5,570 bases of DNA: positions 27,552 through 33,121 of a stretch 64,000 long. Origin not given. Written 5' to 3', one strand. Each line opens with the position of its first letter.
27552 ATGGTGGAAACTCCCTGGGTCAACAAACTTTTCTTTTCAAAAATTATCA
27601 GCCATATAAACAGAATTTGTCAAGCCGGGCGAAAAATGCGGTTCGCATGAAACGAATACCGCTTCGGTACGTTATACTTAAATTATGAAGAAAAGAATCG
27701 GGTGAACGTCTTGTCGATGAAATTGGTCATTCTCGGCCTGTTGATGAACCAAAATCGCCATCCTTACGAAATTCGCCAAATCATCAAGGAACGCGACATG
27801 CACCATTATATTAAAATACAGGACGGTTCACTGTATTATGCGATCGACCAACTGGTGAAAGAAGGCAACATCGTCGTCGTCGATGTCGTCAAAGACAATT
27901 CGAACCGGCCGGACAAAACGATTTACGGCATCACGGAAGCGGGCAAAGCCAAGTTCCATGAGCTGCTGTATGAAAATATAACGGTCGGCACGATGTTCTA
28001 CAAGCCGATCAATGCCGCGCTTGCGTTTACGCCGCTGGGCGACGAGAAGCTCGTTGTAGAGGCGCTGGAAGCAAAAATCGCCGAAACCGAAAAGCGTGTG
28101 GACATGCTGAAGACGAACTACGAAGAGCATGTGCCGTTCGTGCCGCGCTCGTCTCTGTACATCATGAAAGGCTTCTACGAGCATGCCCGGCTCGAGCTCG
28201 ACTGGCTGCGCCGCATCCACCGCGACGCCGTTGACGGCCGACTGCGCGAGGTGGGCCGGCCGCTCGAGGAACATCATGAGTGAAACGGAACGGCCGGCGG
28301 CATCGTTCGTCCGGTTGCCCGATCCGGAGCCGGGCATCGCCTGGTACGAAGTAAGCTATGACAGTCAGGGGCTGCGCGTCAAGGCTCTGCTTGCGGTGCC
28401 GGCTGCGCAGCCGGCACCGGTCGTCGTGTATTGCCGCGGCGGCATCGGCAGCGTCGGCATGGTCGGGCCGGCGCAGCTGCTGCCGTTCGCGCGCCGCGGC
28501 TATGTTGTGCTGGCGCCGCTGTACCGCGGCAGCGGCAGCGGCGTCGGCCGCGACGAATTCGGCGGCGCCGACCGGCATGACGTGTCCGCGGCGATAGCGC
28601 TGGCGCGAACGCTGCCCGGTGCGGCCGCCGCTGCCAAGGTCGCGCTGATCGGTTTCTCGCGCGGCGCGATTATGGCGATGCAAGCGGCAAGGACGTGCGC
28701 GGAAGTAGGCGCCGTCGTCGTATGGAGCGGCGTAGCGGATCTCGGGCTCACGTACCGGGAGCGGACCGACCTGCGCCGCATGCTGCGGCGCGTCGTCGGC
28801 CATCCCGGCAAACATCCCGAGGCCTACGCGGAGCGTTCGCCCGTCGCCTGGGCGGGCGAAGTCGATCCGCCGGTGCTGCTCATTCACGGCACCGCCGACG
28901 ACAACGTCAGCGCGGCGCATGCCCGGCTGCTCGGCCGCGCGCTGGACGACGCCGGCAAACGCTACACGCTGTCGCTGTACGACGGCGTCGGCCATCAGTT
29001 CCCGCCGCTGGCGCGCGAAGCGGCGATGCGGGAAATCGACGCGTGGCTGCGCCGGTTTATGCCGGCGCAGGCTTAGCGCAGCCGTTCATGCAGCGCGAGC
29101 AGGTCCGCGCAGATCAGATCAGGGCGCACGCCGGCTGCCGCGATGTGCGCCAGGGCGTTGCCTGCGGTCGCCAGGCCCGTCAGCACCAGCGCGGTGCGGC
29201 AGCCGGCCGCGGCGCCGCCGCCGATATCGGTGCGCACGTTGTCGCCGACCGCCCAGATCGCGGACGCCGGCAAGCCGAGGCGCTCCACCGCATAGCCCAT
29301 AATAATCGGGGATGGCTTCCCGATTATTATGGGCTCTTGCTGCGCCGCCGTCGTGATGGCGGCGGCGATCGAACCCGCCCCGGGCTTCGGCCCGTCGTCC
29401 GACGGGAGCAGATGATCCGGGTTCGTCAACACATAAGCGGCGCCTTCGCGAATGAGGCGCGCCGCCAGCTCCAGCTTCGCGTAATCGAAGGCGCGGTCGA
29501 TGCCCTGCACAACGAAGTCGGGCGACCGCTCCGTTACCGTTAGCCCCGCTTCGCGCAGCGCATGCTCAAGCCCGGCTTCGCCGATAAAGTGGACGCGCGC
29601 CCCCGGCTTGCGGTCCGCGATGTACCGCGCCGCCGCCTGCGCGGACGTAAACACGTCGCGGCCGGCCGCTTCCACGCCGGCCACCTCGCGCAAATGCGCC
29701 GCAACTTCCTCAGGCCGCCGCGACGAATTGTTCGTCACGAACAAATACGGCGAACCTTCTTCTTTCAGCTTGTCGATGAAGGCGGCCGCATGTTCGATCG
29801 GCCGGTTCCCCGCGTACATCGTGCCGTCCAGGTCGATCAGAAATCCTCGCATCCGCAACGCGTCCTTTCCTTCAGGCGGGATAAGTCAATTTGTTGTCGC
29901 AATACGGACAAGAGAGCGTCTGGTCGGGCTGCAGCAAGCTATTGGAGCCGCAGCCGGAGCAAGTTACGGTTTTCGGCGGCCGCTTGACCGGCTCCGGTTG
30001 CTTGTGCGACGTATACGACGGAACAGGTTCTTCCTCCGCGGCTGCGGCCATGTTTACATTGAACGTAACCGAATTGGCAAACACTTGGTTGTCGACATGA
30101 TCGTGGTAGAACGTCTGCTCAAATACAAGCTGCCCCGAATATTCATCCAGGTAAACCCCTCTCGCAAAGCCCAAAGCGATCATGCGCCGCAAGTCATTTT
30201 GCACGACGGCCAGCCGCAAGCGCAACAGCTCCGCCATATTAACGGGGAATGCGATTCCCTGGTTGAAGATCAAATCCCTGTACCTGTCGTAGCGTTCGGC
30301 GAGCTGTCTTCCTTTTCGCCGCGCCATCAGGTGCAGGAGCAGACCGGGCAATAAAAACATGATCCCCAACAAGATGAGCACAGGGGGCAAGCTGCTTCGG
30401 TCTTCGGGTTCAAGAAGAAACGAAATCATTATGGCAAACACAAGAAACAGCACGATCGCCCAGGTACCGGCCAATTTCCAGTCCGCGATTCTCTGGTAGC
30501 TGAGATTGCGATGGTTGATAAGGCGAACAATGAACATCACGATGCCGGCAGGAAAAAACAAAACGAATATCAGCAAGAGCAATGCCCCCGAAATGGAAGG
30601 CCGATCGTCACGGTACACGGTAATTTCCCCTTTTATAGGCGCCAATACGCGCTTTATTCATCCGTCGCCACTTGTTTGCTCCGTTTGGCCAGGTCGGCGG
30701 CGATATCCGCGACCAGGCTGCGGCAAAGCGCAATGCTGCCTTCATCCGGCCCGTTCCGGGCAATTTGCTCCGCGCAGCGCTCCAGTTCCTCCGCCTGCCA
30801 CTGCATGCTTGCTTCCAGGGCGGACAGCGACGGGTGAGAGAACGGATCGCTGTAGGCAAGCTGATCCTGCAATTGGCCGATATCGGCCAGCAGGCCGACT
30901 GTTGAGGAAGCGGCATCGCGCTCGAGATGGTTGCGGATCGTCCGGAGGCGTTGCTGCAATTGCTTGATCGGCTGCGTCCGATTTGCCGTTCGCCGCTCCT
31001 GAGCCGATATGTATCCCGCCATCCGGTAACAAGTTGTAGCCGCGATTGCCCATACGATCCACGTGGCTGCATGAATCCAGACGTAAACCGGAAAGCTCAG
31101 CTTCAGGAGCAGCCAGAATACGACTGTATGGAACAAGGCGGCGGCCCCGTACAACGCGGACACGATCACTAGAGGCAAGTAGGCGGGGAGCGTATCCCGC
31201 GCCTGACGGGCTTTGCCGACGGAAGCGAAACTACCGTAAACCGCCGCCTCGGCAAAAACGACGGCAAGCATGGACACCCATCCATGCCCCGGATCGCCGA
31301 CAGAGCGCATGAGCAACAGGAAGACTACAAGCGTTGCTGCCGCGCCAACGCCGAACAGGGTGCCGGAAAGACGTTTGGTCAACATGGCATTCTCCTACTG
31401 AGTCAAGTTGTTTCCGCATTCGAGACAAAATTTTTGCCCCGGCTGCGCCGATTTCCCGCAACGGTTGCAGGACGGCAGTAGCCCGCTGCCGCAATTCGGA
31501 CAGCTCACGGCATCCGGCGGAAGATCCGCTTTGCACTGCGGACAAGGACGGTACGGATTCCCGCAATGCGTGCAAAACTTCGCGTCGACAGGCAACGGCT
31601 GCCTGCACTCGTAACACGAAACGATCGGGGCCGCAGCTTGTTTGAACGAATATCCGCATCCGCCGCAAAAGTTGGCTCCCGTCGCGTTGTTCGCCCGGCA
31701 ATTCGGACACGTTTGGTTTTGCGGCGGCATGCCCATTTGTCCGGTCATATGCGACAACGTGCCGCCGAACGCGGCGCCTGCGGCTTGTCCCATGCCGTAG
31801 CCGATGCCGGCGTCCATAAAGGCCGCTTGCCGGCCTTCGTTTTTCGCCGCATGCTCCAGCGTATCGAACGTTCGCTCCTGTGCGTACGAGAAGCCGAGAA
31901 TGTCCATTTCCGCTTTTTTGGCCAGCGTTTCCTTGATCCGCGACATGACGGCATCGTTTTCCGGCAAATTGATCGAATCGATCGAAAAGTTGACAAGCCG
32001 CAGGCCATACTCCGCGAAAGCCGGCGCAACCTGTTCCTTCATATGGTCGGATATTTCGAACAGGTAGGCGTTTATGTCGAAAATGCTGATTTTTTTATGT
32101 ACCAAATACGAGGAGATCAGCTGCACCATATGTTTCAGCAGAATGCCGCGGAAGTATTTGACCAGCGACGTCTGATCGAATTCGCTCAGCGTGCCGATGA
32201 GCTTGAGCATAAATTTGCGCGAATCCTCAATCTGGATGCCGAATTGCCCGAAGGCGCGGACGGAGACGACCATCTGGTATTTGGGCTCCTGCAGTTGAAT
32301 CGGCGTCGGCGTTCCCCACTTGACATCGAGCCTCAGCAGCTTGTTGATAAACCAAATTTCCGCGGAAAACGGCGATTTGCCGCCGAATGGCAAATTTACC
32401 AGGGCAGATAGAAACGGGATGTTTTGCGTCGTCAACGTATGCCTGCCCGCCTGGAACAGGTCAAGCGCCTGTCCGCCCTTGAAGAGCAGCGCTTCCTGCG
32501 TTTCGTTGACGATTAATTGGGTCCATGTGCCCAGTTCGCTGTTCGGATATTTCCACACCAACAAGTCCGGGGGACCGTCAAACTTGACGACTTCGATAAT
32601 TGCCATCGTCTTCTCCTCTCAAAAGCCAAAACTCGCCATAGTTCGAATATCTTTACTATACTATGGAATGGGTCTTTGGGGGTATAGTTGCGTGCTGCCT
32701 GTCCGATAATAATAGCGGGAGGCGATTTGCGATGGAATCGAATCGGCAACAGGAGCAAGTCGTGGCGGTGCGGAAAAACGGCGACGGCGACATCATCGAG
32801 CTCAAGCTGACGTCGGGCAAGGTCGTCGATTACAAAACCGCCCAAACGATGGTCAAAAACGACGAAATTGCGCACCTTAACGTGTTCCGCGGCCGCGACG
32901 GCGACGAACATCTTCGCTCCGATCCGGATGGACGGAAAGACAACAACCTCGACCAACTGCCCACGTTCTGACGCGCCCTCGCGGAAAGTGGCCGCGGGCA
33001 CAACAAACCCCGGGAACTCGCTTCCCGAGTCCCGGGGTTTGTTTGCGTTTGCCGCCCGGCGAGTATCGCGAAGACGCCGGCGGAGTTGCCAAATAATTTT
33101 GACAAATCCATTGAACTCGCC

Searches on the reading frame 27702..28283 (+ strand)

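Call 56: search_protein_families(library=pfam, proteins=[window:27702-28283:+], max_evalue=0.01)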
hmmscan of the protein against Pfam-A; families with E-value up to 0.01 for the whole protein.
window:27702-28283:+ (193 aa): 2 families
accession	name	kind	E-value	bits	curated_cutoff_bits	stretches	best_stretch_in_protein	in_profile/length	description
PF03551.20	PadR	-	2.1e-11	44.1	27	1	10-87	1-75/75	Transcriptional regulator PadR-like family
PF13601.12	HTH_34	-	8.6e-05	23.1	27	1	31-87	18-71/80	Winged helix DNA-binding domain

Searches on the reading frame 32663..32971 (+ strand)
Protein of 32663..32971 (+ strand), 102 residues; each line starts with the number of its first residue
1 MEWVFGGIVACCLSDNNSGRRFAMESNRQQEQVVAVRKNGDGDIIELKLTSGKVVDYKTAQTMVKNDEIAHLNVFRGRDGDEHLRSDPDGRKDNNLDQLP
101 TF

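Call 56: search_protein_families(library=pfam, proteins=[window:32663-32971:+], max_evalue=0.01)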
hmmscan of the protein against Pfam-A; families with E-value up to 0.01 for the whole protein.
window:32663-32971:+ (102 aa): 1 family
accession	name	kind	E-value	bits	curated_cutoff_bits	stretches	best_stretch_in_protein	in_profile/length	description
PF13031.12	DUF3892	-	9.5e-22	77.7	22.3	1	32-100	1-71/71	Protein of unknown function (DUF3892)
